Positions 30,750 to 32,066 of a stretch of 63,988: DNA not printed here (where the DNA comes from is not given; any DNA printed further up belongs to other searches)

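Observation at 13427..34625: Composite TPP-enzyme-rich catabolic island with no matching textbook pathway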

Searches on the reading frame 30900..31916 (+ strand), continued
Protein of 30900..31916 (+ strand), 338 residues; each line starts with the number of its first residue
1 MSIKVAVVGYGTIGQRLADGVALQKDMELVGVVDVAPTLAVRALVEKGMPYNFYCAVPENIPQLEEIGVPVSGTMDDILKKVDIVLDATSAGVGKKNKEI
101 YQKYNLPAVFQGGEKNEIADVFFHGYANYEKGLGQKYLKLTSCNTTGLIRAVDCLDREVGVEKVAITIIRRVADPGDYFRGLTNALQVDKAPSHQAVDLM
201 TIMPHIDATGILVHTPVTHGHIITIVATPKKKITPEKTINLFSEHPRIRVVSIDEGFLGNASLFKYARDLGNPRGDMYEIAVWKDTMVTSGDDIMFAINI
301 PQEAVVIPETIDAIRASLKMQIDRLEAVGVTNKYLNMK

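Call 35: search_solved_structures(query=window:30900-31916:+, show_alignments=4, max_evalue=1e-10)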
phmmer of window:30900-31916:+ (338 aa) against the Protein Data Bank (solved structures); distinct sequences matched with E-value up to 1e-10: 4.
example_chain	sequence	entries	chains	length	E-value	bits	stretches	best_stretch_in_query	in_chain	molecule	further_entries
1cf2_P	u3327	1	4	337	3.2e-77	263.1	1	5-337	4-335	PROTEIN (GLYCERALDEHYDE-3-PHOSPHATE DEHYDROGENASE)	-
2czc_A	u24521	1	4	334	1e-75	258.1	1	1-336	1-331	Glyceraldehyde-3-phosphate dehydrogenase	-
1b7g_O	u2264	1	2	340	3.8e-69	236.5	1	3-335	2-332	PROTEIN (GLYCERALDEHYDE 3-PHOSPHATE DEHYDROGENASE)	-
2yyy_A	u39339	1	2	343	4.8e-65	223.1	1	2-336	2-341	Glyceraldehyde-3-phosphate dehydrogenase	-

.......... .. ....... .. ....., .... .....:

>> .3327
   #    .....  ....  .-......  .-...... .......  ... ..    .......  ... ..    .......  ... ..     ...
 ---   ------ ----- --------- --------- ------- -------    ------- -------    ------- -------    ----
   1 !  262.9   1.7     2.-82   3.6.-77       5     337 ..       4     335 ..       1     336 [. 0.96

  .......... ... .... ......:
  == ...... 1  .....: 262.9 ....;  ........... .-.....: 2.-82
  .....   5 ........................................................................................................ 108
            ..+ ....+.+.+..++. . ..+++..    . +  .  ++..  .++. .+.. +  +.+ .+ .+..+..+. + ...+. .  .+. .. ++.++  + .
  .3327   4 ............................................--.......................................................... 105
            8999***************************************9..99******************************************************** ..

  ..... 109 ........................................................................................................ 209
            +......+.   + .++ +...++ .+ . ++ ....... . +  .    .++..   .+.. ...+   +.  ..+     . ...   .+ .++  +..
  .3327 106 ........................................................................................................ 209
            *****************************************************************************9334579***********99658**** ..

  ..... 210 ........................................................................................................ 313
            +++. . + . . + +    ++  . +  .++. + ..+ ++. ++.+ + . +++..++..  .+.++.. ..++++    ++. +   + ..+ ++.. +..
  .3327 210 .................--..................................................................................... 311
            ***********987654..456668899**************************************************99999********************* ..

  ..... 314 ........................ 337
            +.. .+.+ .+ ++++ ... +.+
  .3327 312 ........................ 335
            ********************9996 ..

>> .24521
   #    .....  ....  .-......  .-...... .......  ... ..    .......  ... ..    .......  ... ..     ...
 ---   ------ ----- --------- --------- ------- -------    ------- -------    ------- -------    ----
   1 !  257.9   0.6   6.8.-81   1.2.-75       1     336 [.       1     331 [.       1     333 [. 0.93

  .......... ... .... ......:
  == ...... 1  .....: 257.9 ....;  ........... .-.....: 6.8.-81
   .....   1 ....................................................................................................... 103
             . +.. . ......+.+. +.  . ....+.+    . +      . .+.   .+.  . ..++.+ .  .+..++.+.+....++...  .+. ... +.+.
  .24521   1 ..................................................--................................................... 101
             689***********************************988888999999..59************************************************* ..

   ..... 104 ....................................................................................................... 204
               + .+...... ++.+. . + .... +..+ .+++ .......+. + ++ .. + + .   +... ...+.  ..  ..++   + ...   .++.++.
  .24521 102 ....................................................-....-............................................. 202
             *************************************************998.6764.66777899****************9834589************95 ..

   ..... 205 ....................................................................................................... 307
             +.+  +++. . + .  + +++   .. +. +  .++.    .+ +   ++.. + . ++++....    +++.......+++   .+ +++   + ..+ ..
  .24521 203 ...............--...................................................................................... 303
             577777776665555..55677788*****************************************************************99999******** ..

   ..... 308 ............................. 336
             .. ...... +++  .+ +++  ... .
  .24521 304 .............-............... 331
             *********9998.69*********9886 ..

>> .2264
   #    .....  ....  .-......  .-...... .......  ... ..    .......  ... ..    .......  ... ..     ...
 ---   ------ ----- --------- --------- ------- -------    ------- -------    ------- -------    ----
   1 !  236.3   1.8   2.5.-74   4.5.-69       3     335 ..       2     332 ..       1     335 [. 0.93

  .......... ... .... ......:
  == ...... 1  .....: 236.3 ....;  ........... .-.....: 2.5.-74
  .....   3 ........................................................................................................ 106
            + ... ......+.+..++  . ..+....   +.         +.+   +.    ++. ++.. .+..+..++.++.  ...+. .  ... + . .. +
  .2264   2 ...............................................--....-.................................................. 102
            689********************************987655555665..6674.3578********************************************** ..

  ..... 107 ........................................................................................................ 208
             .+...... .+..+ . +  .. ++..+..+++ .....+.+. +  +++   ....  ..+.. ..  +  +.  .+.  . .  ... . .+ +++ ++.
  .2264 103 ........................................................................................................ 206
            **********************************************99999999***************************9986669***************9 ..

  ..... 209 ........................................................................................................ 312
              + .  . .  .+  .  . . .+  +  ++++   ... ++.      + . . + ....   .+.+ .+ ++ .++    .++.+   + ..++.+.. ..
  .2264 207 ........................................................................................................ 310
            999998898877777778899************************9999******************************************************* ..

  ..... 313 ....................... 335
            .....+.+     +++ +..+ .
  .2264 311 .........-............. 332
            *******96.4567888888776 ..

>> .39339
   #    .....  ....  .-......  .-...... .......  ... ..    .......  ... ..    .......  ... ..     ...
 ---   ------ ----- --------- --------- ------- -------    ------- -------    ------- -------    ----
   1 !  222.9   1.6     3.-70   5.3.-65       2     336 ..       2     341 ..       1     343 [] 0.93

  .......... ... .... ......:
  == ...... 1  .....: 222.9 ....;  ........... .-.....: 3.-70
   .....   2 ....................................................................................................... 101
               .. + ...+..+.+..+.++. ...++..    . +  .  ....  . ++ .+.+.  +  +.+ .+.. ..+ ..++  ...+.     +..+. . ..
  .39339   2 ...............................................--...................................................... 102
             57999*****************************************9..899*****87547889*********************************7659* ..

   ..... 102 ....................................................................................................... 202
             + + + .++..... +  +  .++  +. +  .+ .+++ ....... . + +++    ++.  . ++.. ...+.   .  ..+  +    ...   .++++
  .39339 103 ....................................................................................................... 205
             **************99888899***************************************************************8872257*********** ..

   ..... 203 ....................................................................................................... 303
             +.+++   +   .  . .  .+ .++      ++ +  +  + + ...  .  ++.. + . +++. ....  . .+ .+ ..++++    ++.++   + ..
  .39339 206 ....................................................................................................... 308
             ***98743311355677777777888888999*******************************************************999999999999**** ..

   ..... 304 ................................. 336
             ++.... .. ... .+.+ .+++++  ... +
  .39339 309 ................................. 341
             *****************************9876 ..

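Call 47: search_protein_families(library=pfam, proteins=[L074:3-1124:+, L074:1543-2433:+, L074:3244-3966:+, L074:4219-4992:+, L074:12340-13104:+, L088:3553-4602:+, L088:4595-5494:+, L088:13642-14529:+, L031:5973-7355:+, L031:8935-9930:+], max_evalue=0.00001)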
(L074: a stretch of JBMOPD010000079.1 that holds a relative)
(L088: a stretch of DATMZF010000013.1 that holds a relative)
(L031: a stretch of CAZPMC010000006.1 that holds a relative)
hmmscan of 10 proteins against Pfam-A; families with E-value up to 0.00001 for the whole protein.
L074:3-1124:+ (373 aa): 1 family
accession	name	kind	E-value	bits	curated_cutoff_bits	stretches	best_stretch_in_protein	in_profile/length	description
PF01314.23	AFOR_C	-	5.9e-113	378.3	27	1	2-359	35-385/385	Aldehyde ferredoxin oxidoreductase, domains 2 & 3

L074:1543-2433:+ (296 aa): 0 families

L074:3244-3966:+ (240 aa): 1 family
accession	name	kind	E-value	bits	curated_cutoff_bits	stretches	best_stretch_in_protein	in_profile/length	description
PF04199.19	Cyclase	-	1e-34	120.2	23.1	1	6-174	1-142/142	Putative cyclase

L074:4219-4992:+ (257 aa): 2 families
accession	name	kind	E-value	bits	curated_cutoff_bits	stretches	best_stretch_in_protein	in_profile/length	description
PF12850.12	Metallophos_2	-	1.9e-24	86.9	27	1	23-214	1-151/154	Calcineurin-like phosphoesterase superfamily domain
PF00149.33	Metallophos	-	3.6e-19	70.4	21.5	1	23-181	1-191/191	Calcineurin-like phosphoesterase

L074:12340-13104:+ (254 aa): 1 family
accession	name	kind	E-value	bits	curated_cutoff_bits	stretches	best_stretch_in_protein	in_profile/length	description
PF21948.1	LplA-B_cat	-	1.5e-44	152.8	27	1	18-209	2-199/200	Lipoyl protein ligase A/B catalytic domain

L088:3553-4602:+ (349 aa): 1 family
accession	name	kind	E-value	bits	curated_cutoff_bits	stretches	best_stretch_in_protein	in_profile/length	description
PF04166.17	PdxA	-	2.3e-65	221.3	27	1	37-323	5-284/286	Pyridoxal phosphate biosynthetic protein PdxA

L088:4595-5494:+ (299 aa): 1 family
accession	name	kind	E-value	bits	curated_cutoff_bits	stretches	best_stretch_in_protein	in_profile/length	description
PF00753.33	Lactamase_B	-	7.5e-18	65.6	22.7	1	16-205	6-196/196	Metallo-beta-lactamase superfamily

L088:13642-14529:+ (295 aa): 3 families
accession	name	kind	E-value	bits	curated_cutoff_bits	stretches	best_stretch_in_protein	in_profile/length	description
PF03446.21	NAD_binding_2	-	7.9e-56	188.9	21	1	3-160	1-159/161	NAD binding domain of 6-phosphogluconate dehydrogenase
PF14833.11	NAD_binding_11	-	7.8e-38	129.9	30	1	165-285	1-122/122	NAD-binding of NADP-dependent 3-hydroxyisobutyrate dehydrogenase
PF03807.23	F420_oxidored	-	1e-07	32.9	21.6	1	3-95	1-92/94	NADP oxidoreductase coenzyme F420-dependent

L031:5973-7355:+ (460 aa): 2 families
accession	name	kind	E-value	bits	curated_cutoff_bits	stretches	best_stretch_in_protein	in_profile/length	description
PF01979.26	Amidohydro_1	-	1.1e-68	232.5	25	1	61-418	1-344/345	Amidohydrolase family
PF07969.17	Amidohydro_3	-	3.5e-22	80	29.7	1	193-420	246-472/472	Amidohydrolase family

L031:8935-9930:+ (331 aa): 2 families
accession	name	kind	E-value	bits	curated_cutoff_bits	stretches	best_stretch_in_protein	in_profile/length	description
PF02826.25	2-Hacid_dh_C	-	2.2e-64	216.5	25.1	1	122-300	1-178/178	D-isomer specific 2-hydroxyacid dehydrogenase, NAD binding domain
PF00389.36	2-Hacid_dh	-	1.3e-19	70.7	24.6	1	46-327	27-129/134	D-isomer specific 2-hydroxyacid dehydrogenase, catalytic domain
